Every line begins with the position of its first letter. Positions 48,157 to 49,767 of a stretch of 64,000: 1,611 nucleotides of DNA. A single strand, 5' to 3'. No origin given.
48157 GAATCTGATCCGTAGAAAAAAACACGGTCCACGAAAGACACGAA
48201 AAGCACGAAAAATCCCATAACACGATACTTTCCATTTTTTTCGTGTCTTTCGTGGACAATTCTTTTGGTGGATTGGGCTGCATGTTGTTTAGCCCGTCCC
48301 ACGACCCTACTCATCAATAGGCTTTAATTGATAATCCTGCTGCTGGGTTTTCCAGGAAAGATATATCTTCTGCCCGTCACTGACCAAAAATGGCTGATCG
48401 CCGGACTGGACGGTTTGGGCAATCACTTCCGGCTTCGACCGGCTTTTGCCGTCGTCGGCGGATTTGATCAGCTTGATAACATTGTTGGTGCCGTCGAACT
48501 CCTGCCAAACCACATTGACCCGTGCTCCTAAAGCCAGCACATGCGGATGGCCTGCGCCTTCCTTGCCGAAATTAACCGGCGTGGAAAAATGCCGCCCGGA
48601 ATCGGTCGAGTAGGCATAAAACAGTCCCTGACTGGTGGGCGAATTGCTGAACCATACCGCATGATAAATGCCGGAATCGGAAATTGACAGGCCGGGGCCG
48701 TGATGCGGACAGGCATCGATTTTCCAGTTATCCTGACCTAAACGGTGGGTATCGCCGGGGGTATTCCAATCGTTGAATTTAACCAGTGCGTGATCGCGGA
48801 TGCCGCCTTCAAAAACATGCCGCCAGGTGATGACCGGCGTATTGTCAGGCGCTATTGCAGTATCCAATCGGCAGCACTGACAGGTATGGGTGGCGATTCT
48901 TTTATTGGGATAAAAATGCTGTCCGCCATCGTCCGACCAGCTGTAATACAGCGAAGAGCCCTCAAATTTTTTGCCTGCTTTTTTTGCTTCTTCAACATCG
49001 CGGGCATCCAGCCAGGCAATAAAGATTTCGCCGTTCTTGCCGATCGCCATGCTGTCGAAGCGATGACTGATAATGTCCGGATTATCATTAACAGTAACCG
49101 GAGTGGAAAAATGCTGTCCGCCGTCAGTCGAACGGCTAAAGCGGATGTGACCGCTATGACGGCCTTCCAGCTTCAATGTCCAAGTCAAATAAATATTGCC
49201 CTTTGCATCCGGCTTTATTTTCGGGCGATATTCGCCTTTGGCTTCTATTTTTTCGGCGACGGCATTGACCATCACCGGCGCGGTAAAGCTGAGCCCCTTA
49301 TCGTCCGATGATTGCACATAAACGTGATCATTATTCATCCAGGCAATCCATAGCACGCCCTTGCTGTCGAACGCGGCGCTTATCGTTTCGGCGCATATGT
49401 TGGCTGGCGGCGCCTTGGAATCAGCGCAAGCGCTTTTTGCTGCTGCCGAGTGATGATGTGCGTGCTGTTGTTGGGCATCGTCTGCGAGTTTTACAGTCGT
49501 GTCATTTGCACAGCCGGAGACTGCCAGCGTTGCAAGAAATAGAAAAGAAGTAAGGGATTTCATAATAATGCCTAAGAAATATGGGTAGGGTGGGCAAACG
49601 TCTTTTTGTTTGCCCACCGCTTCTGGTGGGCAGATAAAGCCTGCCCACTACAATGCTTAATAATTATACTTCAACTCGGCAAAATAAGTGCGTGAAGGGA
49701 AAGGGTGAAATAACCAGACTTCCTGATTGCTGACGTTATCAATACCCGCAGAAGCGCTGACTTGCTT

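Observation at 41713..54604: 13-kb single-strand block: 2 TonB-dependent receptors + BNR-propeller lipoprotein + ABC ATPase/2x DUF3526 permeases + DedA + TonB-ExbB-ExbD; candidate uncharacterised uptake/trafficking system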

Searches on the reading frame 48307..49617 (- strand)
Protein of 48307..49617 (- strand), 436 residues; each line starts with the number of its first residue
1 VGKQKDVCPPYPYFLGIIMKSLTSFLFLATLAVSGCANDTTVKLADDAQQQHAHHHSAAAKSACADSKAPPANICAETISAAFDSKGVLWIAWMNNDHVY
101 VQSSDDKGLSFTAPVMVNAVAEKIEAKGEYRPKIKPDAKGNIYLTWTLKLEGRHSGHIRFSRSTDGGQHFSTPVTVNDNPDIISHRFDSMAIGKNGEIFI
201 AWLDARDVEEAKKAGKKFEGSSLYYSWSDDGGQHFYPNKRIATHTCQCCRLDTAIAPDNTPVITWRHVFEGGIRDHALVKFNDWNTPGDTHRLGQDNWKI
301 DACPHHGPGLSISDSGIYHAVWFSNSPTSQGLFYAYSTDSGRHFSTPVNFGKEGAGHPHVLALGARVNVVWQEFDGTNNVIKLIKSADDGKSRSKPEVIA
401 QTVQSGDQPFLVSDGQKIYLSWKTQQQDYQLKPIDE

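Call 3: search_protein_families(library=pfam, proteins=[window:48307-49617:-])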
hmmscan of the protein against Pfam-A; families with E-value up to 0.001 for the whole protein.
window:48307-49617:- (436 aa): 0 families

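Call 4: search_protein_families(library=ncbifam, proteins=[window:48307-49617:-])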
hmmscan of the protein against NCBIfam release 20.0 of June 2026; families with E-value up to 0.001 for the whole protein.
window:48307-49617:- (436 aa): 0 families

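Call 10: find_homologous_proteins(query=window:48307-49563:-)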
Query window:48307-49563:- (418 aa): 2819 proteins with E <= 0.001 among 7259 candidates; the best 120 are listed.
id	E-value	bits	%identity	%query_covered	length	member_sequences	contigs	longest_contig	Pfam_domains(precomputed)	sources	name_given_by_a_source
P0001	1.2e-269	913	87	100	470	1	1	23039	PF13088.13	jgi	-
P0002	1.0e-268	909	92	100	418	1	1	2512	PF13088.13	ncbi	-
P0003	1.3e-262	889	89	100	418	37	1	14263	PF13088.13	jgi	jgi:hypothetical protein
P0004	3.0e-262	888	89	100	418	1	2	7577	PF13088.13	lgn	-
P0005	2.0e-261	885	89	100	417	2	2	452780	PF13088.13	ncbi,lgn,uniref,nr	ncbi:MAG: sialidase family protein [Methylobacter sp.]|uniref:sialidase family protein n=1 Tax=Methy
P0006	3.6e-261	885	89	100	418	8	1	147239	PF15892.12,PF13088.13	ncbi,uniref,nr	ncbi:sialidase family protein [Methylobacter sp.]|uniref:sialidase family protein n=1 Tax=Methylobac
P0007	3.4e-260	881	89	100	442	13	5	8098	PF15892.12,PF13088.13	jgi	-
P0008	6.3e-260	880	89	100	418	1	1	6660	PF13088.13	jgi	jgi:hypothetical protein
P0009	8.6e-259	877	89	100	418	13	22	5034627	PF13088.13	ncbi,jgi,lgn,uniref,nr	ncbi:sialidase family protein [Methylobacter tundripaludum]|uniref:sialidase family protein n=1 Tax=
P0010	2.0e-256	869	88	100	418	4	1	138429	PF15892.12,PF13088.13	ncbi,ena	-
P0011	5.7e-256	867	88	100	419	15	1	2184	PF13088.13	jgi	jgi:hypothetical protein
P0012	5.7e-255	864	87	100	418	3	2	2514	PF13088.13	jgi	jgi:hypothetical protein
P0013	3.1e-254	862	87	100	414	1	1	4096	PF15892.12,PF13088.13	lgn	-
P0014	6.8e-253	857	87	100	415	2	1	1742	PF13088.13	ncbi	-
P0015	1.2e-251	853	85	100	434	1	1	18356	PF15892.12,PF13088.13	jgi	-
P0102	6.3e-177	607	61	100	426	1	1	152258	PF24316.2,PF13088.13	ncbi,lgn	-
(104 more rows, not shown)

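Call 13: find_encoding_contigs(protein=P0102, flank=10000, max_places=3)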
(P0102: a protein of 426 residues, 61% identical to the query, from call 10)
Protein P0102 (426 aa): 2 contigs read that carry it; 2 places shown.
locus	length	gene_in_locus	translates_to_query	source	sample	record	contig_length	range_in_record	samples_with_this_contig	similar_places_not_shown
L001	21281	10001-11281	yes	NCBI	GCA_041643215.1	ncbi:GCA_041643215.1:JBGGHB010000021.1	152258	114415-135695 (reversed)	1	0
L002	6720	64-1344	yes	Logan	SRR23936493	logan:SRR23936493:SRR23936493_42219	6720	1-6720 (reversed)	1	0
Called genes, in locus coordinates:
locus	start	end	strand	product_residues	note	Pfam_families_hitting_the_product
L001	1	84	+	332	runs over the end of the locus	PF08279:HTH_11, PF03099:BPL_LplA_LipB, PF02237:BPL_C (weak)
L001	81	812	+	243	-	PF03309:Pan_kinase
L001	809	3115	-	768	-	PF11845:Tll0287-like, PF13185:GAF_2, PF08668:HDOD (weak), PF13487:HD_5, PF01966:HD, PF00990:GGDEF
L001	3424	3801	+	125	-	PF04379:DUF525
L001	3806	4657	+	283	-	PF00149:Metallophos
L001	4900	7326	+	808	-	PF07715:Plug, PF00593:TonB_dep_Rec_b-barrel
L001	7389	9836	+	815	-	PF07715:Plug, PF00593:TonB_dep_Rec_b-barrel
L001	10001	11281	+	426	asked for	PF24316:Tli3 (faint), PF13088:BNR_2 (faint)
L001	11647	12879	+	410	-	PF13088:BNR_2 (faint)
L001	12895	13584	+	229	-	PF09335:VTT_dom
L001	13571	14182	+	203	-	PF00730:HhH-GPD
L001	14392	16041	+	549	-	PF00916:Sulfate_transp, PF16983:MFS_MOT1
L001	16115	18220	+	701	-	PF00361:Proton_antipo_M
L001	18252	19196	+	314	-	PF00146:NADHdh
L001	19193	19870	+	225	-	-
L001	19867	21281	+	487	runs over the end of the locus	PF00662:Proton_antipo_N (faint), PF00361:Proton_antipo_M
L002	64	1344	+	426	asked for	PF24316:Tli3 (faint), PF13088:BNR_2 (faint)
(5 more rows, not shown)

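Call 14: find_encoding_contigs(protein=P0009, flank=10000, max_places=2)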
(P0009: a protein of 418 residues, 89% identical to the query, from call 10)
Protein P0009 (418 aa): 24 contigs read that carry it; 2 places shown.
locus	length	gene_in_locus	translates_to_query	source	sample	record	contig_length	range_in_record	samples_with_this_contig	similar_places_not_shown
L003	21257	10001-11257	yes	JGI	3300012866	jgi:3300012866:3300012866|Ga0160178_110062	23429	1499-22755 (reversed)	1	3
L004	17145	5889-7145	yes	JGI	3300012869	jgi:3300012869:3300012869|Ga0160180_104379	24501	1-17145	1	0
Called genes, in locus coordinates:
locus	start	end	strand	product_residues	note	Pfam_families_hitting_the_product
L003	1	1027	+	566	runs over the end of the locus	?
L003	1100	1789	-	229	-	PF02390:Methyltransf_4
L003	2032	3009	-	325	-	PF02597:ThiS, PF05690:ThiG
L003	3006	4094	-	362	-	PF00793:DAHP_synth_1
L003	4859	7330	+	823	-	PF07715:Plug, PF00593:TonB_dep_Rec_b-barrel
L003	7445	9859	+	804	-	PF07715:Plug, PF00593:TonB_dep_Rec_b-barrel, PF14905:OMP_b-brl_3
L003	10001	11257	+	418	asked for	PF13088:BNR_2 (faint)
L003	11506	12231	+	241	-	PF00005:ABC_tran, PF13304:AAA_21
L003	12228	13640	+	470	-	PF12679:ABC2_membrane_2, PF10920:DUF2705 (weak), PF12698:ABC2_membrane_3, PF12730:ABC2_membrane_4, PF12040:DUF3526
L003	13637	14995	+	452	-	PF12679:ABC2_membrane_2 (weak), PF12040:DUF3526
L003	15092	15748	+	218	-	PF09335:VTT_dom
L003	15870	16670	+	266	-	PF03544:TonB_C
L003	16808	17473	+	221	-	PF01618:MotA_ExbB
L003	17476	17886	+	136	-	PF02472:ExbD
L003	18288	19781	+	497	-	PF03600:CitMHS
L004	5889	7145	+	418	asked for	PF13088:BNR_2 (faint)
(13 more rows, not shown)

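Call 30: search_solved_structures(query=A2, max_evalue=1)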
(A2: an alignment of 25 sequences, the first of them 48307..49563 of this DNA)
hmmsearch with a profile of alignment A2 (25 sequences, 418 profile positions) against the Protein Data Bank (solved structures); distinct sequences matched with E-value up to 1: 36.
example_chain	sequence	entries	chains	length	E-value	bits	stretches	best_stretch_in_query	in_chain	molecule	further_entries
4fj6_A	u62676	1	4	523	0.0048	19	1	360-386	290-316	glycoside hydrolase family 33, candidate sialidase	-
4xma_A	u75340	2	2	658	0.012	17.7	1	310-381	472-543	Sialidase B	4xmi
6myv_A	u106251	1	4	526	0.012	17.6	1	360-387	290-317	Sialidase26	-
9db6_A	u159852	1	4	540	0.012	17.6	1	360-392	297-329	BNR/Asp-box repeat protein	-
4xe9_A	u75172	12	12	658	0.012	17.6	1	310-381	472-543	Sialidase B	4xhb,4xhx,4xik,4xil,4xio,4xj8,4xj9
4xog_A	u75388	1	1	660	0.013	17.6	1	310-381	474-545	Sialidase B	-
4xyx_A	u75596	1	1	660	0.013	17.6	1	310-381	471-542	Sialidase B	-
2jkb_A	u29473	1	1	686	0.014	17.5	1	310-381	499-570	SIALIDASE B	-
4yw1_A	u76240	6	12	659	0.014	17.5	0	357-381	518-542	Neuraminidase C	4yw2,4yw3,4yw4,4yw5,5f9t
6mrv_B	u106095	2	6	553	0.014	17.4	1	360-387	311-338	Sialidase26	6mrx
2vw0_A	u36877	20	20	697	0.015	17.4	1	310-381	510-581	SIALIDASE B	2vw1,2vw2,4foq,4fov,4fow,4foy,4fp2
4yz1_A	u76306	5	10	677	0.015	17.3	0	357-381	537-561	Putative neuraminidase | Sialidase NanC | Neuraminidase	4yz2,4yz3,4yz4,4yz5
4bbw_A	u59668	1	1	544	0.018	17.1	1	361-390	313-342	SIALIDASE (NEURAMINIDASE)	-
4q6k_A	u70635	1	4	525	0.027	16.5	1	137-386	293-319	BNR/Asp-box repeat protein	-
2bf6_A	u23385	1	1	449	0.029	16.4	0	361-387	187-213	EXO-ALPHA-SIALIDASE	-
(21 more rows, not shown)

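Call 38: predict_structure(alignment_id=A2)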
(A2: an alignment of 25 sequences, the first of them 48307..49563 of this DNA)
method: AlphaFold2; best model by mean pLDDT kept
length: 418 residues; sequences in the alignment: 25
mean_pLDDT: 83.6   pTM: 0.83
mean pLDDT of the five models: 83.6, 83.0, 82.0, 81.6, 80.7
residues with pLDDT >= 90: 248; 70-90: 105; 50-70: 20; < 50: 45
segments of 3 or more residues with pLDDT < 50: 1-44
pLDDT, mean of each block of 10 residues (from residue 1): 35 34 25 27 57 84 95 94 96 95 89 92 95 79 95 92 65 96 91 90 93 95 90 93 94 84 97 82 71 95 87 92 93 83 96 92 95 93 89 95 90 90
secondary structure, 60 per line:
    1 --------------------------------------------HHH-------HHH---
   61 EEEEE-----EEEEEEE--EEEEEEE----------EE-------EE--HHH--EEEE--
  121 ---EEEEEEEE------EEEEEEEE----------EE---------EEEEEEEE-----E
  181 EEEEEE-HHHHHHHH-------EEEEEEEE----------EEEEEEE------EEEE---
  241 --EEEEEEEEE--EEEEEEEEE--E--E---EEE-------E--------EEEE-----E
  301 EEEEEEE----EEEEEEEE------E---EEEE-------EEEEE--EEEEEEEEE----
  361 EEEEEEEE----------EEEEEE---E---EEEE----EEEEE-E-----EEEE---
elements in order: E61-65 E71-77 E80-86 E115-118 E124-131 E138-145 E167-174 E180-186 H188-195 E203-210 E221-227 E234-237 E243-251 E254-262 E272-274 E291-294 E300-307 E312-319 E330-333 E341-345 E348-356 E361-368 E379-384 E392-395 E400-404 E412-415

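Call 40: fold_search(model_id=the predicted structure, library=pdb)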
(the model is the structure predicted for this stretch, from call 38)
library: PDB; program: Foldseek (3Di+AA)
matches with E <= 10: 1281; with E <= 0.001: 434
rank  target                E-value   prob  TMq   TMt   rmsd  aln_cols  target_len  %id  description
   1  4bbw                  1.0e-11  1.00  0.51  0.43   9.2       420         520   11  The crystal structure of Sialidase VPI 5482 (BTSA) from Bacteroides thetaiotaomicron (released 2013-08-14)
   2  6mnj_A                1.0e-11  1.00  0.51  0.43  10.2       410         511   13  Hadza microbial sialidase Hz136 (released 2019-10-02)
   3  6t96                  1.3e-11  1.00  0.58  0.68   6.6       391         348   12  Photorhabdus laumondii subsp. laumondii lectin PLL3 (released 2019-12-25)
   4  5mxh                  1.9e-11  1.00  0.59  0.70   7.1       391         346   10  Photorhabdus asymbiotica lectin (PHL) in complex with D-galactose (released 2017-08-09)
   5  6mrv_A                2.2e-11  1.00  0.51  0.42  10.3       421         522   12  Sialidase26 co-crystallized with DANA (released 2019-10-02)
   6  6rgr                  2.4e-11  1.00  0.59  0.70   6.0       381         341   10  Photorhabdus asymbiotica lectin PHL in complex with L-rhamnose (released 2020-07-01)
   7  6fhx_A                2.5e-11  1.00  0.59  0.71   6.1       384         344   11  Photorhabdus asymbiotica lectin (PHL) in complex with synthetic C-fucoside (released 2019-01-30)
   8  6rg2_B                2.5e-11  1.00  0.59  0.71   5.9       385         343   10  Photorhabdus laumondii lectin PLL2 in complex with 3-O-methyl-D-glucose (released 2020-07-01)
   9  5mxf                  2.9e-11  1.00  0.60  0.71   6.5       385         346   10  Photorhabdus asymbiotica lectin (PHL) in complex with alpha-methyl fucoside (released 2017-08-09)
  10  5mxg_A                2.9e-11  1.00  0.59  0.70   6.3       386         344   11  Photorhabdus asymbiotica lectin (PHL) in complex with blood group H trisaccharide (released 2017-08-09)
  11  6fhy_A                3.2e-11  1.00  0.59  0.70   6.2       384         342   10  Photorhabdus asymbiotica lectin (PHL) in complex with synthetic C-fucoside (released 2019-01-30)
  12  4q6k_A                3.4e-11  1.00  0.50  0.41   9.6       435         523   11  Crystal structure of a putative neuraminidase (BACCAC_01090) from Bacteroides caccae ATCC 43185 at 1.90 A resolution ( (released 2014-10-01)
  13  5uas_B                3.7e-11  1.00  0.52  0.49   8.2       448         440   10  Structure of a new family of Polysaccharide lyase PL25-Ulvanlyase bound to -[GlcA(1-4)Rha3S]- (released 2017-03-29)
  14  5mvh                  4.1e-11  1.00  0.57  0.59   7.5       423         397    9  Glycoside Hydrolase BACCELL_00856 (released 2017-04-26)
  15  5uam_B                4.1e-11  1.00  0.52  0.50   8.2       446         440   10  Structure of a new family of Polysaccharide lyase PL25-Ulvanlyase. (released 2017-03-29)
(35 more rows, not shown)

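Call 41: search_protein_representatives(protein=window:48307-49563:-)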
Query: 418 residues. Proteins with E-value up to 0.001 (for the whole library): 10121; up to 1e-10: 3438; up to 1e-30: 360. The best 150 are listed.
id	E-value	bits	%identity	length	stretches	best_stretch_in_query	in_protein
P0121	3.0e-127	441.6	51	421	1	32-415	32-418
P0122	3.4e-127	441.5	50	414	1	41-413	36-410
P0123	3.3e-122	425.0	69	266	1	124-378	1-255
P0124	8.7e-122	423.6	47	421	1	32-416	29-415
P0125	2.0e-110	386.2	45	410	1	32-413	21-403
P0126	3.8e-107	375.4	45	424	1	31-411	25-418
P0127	1.5e-103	363.6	43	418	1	35-416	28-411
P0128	5.6e-103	361.7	44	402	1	33-414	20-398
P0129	9.8e-103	360.9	44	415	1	24-416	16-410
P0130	5.9e-102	358.3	43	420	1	6-416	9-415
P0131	7.8e-93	328.3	43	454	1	57-414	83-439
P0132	8.3e-93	328.2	38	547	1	48-414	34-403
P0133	9.8e-92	324.6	42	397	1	56-413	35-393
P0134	2.5e-91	323.3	37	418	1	43-413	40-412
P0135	5.6e-91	322.1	40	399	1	47-413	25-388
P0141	3.2e-88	313.1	43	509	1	77-415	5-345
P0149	9.2e-84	298.4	41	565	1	42-413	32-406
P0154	5.2e-82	292.6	37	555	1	36-414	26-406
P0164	7.7e-79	282.1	40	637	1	26-414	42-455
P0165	1.1e-78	281.6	35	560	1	15-414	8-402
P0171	9.8e-76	271.9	36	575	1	16-417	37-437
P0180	3.2e-74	266.9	35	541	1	34-417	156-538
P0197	7.8e-69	249.2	37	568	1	44-413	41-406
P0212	3.3e-63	230.6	36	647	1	30-416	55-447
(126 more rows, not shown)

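Call 45: find_related_loci(query=A4, collection=genome_contigs, flank=10000)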
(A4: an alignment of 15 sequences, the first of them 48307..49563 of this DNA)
Query A4 (418 aa) in genome_contigs; peptide patterns used: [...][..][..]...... (x = any residue, [..] = any of these).
599 stretches matched a pattern (row limit reached: there are more); 583 encode a relative of the query (tblastn E <= 1e-3); the best 80 are kept; 80 distinct loci.
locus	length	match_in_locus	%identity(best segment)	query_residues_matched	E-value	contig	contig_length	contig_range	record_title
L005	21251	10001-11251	89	1-418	0e+0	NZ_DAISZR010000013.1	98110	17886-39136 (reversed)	MAG: Methylobacter sp. isolate CTOTU25010 NODE_13_length_98110_cov_529.095242, whole genome shotgun sequence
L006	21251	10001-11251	89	1-417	0e+0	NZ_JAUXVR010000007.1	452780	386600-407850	MAG: Methylobacter sp. isolate C15_maxbin.016 C15_k141_416497, whole genome shotgun sequence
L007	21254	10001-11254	88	1-418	0e+0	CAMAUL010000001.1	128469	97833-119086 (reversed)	MAG: Candidatus Methylobacter oryzae isolate LH-02apr19-193 genome assembly, contig: LH-02apr19-C91, whole genome shotgu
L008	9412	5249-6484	88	1-417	0e+0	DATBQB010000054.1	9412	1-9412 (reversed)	MAG TPA_asm: Methylobacter sp. isolate SMAG_U4092 k141_871132, whole genome shotgun sequence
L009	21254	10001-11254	87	1-418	0e+0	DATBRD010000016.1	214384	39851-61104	MAG TPA_asm: Methylobacter sp. isolate SMAG_U4120 k141_828481, whole genome shotgun sequence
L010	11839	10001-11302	84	1-418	0e+0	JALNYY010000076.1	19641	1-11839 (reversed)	MAG: Methylobacter sp. isolate SO_2017_GW1 bin 29 NODE_10631_length_19641_cov_2.521011_OW334_2017, whole genome shotgun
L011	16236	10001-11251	87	1-418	0e+0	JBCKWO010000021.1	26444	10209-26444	Methylobacter sp. isolate SLM_LV1_0830-N19 Node_21_length_26444_cov_58.625409, whole genome shotgun sequence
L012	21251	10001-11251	85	1-418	0e+0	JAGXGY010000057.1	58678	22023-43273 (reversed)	MAG: Methylobacter sp. isolate LH_M5 k141_1257272, whole genome shotgun sequence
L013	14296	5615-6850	82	1-418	0e+0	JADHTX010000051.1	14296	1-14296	MAG: Methylobacter sp. isolate BS150m-G31 BS-150m-C3788, whole genome shotgun sequence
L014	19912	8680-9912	81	1-416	0e+0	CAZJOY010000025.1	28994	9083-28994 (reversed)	MAG TPA_asm: uncultured Methylobacter sp. isolate SRP302447_co1_30 genome assembly, contig: NODE_4357_length_28994_cov_7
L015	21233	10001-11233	81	1-416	0e+0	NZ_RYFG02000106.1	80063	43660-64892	Candidatus Methylobacter oryzae strain KRF1 C939, whole genome shotgun sequence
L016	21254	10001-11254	89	1-418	0e+0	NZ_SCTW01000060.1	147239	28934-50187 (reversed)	MAG: Methylobacter sp. isolate FW305_bin.9 FW305_bin.9-16447, whole genome shotgun sequence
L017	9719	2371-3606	77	1-413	0e+0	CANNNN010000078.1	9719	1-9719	MAG: Methylococcaceae bacterium isolate ZH-Oct18-35 genome assembly, contig: ZH-Oct18-C7359, whole genome shotgun sequen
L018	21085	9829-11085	76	1-417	0e+0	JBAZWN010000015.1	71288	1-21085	MAG: Methylobacter sp. isolate SO_2017_GW1_33 NODE_2171_length_71288_cov_2.690125_OW334_2017, whole genome shotgun seque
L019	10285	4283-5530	70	1-416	0e+0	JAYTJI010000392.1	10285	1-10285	MAG: Methylococcaceae bacterium isolate GFS_2933 GFS_2933_391, whole genome shotgun sequence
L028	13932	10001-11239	63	1-417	0e+0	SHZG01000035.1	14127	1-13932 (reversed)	MAG: Methylococcales bacterium isolate Baikal-deep-G143 BACOMB-C20759, whole genome shotgun sequence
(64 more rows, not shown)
